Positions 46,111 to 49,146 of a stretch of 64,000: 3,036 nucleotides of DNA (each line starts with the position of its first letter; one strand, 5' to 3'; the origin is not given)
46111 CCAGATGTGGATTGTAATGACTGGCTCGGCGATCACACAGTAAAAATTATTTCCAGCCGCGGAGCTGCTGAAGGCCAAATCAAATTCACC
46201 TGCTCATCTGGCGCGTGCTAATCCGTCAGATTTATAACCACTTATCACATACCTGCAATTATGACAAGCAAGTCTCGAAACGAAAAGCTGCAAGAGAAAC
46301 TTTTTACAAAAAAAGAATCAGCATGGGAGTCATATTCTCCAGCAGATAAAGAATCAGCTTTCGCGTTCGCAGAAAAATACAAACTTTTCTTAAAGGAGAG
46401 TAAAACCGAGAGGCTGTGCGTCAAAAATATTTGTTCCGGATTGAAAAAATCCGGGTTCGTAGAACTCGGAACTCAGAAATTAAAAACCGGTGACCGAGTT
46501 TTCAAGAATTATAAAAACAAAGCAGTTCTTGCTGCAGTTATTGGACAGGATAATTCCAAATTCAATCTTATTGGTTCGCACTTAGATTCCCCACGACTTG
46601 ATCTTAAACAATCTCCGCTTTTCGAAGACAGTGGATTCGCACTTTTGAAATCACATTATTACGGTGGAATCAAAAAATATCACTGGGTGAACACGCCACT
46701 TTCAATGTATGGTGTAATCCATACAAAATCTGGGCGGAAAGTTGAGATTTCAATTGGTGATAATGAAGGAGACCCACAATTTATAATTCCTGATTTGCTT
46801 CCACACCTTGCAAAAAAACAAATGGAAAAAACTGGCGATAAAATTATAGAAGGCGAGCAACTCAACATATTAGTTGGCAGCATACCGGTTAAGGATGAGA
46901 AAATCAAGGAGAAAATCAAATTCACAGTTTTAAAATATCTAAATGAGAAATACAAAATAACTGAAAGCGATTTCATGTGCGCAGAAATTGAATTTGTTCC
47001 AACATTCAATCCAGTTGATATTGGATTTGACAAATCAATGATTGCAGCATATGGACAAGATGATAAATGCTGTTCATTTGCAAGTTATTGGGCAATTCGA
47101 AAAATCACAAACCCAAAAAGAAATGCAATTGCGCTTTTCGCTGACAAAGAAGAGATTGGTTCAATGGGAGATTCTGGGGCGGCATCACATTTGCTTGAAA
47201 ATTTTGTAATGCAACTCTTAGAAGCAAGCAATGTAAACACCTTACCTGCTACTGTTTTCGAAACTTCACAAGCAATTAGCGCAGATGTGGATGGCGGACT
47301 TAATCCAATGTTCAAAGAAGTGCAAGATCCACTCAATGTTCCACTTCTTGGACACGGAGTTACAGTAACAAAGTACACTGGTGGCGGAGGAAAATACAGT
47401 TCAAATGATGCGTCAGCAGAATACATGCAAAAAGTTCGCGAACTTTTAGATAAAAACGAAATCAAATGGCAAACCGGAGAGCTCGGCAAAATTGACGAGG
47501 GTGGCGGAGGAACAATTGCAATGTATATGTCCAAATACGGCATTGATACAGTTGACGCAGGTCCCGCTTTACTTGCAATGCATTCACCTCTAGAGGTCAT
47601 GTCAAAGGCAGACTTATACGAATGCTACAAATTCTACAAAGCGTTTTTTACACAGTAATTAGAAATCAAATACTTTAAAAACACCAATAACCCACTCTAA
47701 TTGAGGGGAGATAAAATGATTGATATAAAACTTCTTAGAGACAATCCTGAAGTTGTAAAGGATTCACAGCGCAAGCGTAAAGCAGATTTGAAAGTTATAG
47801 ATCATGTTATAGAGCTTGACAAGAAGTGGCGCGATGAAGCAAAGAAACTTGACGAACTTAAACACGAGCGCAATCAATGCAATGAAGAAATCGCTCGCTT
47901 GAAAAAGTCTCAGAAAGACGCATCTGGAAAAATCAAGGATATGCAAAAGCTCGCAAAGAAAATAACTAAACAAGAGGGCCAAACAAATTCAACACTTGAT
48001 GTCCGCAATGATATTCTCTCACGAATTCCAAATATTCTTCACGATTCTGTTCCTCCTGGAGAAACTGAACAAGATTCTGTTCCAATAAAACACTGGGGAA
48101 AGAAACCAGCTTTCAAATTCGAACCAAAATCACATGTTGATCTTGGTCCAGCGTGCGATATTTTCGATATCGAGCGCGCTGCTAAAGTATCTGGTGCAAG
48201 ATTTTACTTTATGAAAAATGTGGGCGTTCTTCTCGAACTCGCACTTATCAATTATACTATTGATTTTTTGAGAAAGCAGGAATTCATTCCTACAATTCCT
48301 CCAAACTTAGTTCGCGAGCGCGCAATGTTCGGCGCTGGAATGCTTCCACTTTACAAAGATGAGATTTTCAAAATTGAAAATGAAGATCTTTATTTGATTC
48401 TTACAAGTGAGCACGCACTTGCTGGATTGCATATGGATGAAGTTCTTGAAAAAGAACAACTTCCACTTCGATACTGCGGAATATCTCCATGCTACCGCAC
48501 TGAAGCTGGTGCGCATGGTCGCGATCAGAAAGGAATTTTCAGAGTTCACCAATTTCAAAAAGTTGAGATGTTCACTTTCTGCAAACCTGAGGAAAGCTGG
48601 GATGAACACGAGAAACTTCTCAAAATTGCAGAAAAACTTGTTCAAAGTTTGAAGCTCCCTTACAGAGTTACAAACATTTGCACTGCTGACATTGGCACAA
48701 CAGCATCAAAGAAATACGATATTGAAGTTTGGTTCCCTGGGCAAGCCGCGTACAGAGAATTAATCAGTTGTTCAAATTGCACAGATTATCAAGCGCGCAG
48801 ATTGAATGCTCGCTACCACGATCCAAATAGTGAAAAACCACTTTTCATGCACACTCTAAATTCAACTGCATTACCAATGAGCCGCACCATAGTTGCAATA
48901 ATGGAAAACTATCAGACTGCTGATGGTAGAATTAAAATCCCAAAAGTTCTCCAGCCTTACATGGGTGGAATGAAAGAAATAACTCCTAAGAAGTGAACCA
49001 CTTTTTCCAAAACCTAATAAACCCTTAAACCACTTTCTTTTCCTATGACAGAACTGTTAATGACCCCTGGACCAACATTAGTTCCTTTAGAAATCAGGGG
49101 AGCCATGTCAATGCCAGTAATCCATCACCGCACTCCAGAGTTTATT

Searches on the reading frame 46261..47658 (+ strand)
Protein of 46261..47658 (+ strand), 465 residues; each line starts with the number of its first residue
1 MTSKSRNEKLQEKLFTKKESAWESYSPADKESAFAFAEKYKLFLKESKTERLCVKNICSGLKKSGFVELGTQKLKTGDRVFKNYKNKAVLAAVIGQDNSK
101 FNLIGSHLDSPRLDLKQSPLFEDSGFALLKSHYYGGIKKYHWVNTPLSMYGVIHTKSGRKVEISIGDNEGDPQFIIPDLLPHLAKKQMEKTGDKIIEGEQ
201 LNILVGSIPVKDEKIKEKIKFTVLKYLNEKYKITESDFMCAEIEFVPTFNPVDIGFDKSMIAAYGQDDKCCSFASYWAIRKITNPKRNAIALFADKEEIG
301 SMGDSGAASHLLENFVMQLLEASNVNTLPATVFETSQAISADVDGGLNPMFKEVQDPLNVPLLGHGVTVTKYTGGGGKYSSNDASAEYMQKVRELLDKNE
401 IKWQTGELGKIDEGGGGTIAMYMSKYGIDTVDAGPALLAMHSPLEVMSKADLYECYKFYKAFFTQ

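Call 10: find_encoding_contigs(protein=window:46261-47658:+, flank=10000, max_places=6)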
Protein window:46261-47658:+ (465 aa): 5 contigs read that carry it; 5 places shown.
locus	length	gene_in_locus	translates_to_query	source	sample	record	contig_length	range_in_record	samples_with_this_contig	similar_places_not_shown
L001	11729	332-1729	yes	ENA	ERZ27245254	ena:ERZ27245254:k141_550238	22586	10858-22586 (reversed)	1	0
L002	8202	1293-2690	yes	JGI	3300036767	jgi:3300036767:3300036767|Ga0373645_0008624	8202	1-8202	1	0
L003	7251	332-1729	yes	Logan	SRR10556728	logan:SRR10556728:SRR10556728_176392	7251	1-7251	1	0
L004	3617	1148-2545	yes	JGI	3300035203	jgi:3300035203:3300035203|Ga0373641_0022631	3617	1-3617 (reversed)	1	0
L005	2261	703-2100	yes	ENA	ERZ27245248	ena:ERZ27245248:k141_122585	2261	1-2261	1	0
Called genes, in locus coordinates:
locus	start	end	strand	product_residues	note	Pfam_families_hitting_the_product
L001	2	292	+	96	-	?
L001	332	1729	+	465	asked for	PF02127:Peptidase_M18, PF05343:Peptidase_M42 (faint)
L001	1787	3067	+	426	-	PF02403:Seryl_tRNA_N, PF00587:tRNA-synt_2b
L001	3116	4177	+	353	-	PF00266:Aminotran_5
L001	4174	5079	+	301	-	PF00389:2-Hacid_dh, PF02826:2-Hacid_dh_C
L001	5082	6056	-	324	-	PF01368:DHH (weak)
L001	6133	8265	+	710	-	PF01751:Toprim, PF01131:Topoisom_bac, PF01396:Zn_ribbon_Top1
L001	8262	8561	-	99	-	-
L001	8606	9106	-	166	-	-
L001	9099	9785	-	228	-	PF06026:Rib_5-P_isom_A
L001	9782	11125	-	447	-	PF13793:Pribosyltran_N, PF00156:Pribosyltran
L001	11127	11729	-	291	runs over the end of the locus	PF13793:Pribosyltran_N, PF00156:Pribosyltran, PF14572:Pribosyl_synth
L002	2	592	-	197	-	?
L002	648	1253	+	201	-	-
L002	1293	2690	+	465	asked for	PF02127:Peptidase_M18, PF05343:Peptidase_M42 (faint)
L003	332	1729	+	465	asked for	PF02127:Peptidase_M18, PF05343:Peptidase_M42 (faint)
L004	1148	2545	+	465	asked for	PF02127:Peptidase_M18, PF05343:Peptidase_M42 (faint)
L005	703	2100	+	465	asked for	PF02127:Peptidase_M18, PF05343:Peptidase_M42 (faint)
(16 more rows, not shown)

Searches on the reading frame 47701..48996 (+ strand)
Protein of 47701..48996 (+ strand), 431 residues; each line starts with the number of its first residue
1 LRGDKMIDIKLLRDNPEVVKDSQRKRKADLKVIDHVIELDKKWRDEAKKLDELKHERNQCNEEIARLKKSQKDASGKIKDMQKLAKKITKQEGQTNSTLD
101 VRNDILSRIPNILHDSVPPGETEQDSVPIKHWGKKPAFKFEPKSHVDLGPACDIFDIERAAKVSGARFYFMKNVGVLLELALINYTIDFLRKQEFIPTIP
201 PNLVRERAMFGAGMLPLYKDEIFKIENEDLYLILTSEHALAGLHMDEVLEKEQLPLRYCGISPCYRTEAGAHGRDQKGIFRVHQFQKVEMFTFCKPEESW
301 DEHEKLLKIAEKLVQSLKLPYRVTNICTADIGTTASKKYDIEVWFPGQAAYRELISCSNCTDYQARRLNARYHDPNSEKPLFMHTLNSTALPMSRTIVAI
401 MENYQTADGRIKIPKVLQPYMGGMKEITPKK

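Call 74: find_homologous_proteins(query=window:47701-48996:+, max_evalue=1e-50)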
Query window:47701-48996:+ (431 aa): 7998 proteins with E <= 1e-50 among 8000 candidates; the best 120 are listed.
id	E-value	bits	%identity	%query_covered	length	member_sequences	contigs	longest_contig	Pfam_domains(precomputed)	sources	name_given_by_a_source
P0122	5.0e-244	828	83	99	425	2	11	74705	PF00587.31,PF02403.28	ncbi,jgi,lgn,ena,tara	jgi:seryl-tRNA synthetase|tara:strand:- start:14262 stop:15539 length:1278 start_codon:yes stop_codo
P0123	6.9e-244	827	84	99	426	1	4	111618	PF00587.31,PF02403.28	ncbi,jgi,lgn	jgi:seryl-tRNA synthetase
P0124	1.9e-238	809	100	81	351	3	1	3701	PF00587.31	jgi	jgi:seryl-tRNA synthetase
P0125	7.3e-235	798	81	99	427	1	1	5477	PF00587.31,PF02403.28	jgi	-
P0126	3.5e-234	795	80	99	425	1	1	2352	PF00587.31,PF02403.28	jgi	-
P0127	4.9e-183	627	64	99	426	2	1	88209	PF00587.31,PF02403.28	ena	-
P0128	8.8e-182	623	63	99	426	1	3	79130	PF00587.31,PF02403.28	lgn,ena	-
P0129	4.6e-181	620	65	97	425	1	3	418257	PF00587.31,PF02403.28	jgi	-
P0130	1.2e-180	619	65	97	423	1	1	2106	PF00587.31,PF02403.28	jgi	-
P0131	5.8e-173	594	61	98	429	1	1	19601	PF00587.31,PF02403.28,PF23435.3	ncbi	ncbi:MAG: serine--tRNA ligase [archaeon]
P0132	6.9e-172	590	62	99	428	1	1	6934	PF00587.31,PF02403.28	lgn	-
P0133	2.1e-169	582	61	98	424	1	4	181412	PF00587.31,PF02403.28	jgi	-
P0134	2.1e-168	579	60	99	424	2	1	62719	PF00587.31,PF02403.28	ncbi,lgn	-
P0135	3.5e-166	571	60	99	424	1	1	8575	PF00587.31,PF02403.28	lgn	-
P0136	4.9e-166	571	61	97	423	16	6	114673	PF00587.31,PF02403.28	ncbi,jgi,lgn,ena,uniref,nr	ncbi:TPA: serine--tRNA ligase [archaeon]|jgi:seryl-tRNA synthetase|uniref:Serine--tRNA ligase n=1 Ta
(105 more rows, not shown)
